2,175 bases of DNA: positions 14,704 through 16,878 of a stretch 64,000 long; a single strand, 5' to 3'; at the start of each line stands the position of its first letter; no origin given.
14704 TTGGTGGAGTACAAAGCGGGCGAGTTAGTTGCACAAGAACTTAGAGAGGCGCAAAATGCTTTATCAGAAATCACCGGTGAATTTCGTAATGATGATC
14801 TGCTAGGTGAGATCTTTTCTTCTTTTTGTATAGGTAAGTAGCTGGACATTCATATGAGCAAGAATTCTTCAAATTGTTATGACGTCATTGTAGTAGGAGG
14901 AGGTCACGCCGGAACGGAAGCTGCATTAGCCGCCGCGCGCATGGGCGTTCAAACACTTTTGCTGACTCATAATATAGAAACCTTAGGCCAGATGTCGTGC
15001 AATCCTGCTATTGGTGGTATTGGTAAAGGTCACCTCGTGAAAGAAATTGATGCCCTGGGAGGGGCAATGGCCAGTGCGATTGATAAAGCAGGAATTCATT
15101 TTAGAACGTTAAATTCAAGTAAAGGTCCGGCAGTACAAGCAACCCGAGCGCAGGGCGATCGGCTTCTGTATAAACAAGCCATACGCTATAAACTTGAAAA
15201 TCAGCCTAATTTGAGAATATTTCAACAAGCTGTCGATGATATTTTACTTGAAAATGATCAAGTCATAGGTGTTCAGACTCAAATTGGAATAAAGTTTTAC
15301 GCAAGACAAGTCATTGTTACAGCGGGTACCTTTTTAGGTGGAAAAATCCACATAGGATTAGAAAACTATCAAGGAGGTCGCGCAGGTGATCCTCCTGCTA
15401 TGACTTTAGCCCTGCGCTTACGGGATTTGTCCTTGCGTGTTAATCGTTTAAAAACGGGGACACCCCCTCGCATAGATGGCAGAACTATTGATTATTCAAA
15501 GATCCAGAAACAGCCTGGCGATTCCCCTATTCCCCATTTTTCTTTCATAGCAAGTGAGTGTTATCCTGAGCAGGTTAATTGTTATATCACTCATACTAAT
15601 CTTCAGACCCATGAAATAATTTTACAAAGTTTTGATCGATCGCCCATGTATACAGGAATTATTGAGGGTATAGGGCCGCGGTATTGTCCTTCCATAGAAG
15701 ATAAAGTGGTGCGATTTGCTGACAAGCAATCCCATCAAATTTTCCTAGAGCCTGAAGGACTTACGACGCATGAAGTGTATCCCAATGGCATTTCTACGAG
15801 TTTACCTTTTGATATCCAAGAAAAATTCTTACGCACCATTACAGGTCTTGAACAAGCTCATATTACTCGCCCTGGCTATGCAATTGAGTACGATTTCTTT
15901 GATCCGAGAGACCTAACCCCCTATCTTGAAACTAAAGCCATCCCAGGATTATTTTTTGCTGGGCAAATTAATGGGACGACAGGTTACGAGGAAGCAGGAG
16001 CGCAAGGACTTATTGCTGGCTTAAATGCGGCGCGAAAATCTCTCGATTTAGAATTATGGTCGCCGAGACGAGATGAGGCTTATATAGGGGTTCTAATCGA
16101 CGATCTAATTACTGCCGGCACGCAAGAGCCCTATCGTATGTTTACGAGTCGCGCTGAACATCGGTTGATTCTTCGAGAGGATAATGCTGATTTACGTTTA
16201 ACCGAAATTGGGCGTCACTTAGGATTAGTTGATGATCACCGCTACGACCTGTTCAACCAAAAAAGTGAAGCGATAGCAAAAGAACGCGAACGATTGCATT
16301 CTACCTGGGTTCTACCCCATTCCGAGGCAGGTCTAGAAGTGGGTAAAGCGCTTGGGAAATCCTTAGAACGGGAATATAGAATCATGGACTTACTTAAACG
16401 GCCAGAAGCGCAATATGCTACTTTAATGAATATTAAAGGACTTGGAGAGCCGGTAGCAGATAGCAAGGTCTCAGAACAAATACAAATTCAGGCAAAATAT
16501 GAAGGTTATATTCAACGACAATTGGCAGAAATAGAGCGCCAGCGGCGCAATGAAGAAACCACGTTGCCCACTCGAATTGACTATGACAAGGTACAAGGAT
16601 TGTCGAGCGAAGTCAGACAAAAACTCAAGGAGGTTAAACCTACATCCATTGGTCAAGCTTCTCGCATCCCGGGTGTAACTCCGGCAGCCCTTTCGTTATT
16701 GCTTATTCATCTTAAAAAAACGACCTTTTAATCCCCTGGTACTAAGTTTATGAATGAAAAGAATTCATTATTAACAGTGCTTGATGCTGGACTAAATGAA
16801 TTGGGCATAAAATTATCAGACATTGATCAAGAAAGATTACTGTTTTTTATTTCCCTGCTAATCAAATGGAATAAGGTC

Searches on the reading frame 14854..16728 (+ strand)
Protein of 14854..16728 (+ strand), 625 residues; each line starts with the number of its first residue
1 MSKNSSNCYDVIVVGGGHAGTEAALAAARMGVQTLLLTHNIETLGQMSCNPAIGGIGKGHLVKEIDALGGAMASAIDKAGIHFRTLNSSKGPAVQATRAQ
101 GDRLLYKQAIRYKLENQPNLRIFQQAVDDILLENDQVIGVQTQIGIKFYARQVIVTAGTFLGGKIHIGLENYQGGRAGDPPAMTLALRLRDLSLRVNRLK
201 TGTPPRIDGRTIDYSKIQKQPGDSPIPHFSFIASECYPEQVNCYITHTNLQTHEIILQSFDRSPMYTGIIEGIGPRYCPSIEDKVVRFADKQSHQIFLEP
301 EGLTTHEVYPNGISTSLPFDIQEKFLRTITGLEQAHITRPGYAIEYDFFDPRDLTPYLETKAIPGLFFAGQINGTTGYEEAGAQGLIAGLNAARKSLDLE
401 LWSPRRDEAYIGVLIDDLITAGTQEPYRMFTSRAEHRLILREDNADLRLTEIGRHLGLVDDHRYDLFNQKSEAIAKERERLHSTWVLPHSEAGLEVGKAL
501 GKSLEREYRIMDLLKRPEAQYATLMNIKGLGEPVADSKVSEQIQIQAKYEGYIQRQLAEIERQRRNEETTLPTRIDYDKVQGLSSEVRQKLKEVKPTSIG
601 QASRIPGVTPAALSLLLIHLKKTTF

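Call 50: find_homologous_proteins(query=window:14854-16728:+, max_evalue=1e-100)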
Query window:14854-16728:+ (625 aa): 8000 proteins with E <= 1e-100 among 8000 candidates; the best 120 are listed.
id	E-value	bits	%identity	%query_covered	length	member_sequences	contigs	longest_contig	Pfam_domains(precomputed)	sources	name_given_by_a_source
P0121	0.0e+0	1413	100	100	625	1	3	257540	PF21680.3,PF01134.29,PF13932.16,PF12831.14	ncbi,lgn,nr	ncbi:MAG: tRNA uridine-5-carboxymethylaminomethyl(34) synthesis enzyme MnmG [Gammaproteobacteria bac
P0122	0.0e+0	1157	81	100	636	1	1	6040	PF21680.3,PF01134.29,PF13932.16,PF12831.14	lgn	-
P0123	0.0e+0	1120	80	98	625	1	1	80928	PF21680.3,PF01134.29,PF13932.16,PF12831.14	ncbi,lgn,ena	-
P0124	0.0e+0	1112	79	99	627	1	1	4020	PF07992.21,PF21680.3,PF01134.29,PF13932.16,PF12831.14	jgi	jgi:tRNA uridine 5-carboxymethylaminomethyl modification enzyme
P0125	0.0e+0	1108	78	99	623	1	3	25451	PF21680.3,PF01134.29,PF13932.16,PF12831.14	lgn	-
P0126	0.0e+0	1101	78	99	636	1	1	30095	PF21680.3,PF01134.29,PF13932.16,PF12831.14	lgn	-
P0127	0.0e+0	1093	78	99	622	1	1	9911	PF00890.31,PF21680.3,PF01134.29,PF13932.16,PF12831.14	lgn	-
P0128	0.0e+0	1091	78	99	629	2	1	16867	PF21680.3,PF01134.29,PF13932.16,PF12831.14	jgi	jgi:tRNA uridine 5-carboxymethylaminomethyl modification enzyme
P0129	0.0e+0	1091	76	99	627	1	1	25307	PF21680.3,PF01134.29,PF13932.16,PF12831.14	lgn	-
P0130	0.0e+0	1085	79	99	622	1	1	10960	PF21680.3,PF01134.29,PF13932.16,PF12831.14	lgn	-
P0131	0.0e+0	1082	78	99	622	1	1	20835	PF21680.3,PF01134.29,PF13932.16,PF12831.14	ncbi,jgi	jgi:tRNA uridine 5-carboxymethylaminomethyl modification enzyme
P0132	0.0e+0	1078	76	100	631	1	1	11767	PF21680.3,PF01134.29,PF13932.16,PF12831.14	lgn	-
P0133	0.0e+0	1074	77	99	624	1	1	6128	PF21680.3,PF01134.29,PF13932.16,PF12831.14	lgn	-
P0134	0.0e+0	1070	75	98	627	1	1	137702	PF21680.3,PF01134.29,PF13932.16,PF12831.14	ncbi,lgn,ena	-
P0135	0.0e+0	1067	75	98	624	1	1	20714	PF21680.3,PF01134.29,PF13932.16,PF12831.14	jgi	jgi:tRNA uridine 5-carboxymethylaminomethyl modification enzyme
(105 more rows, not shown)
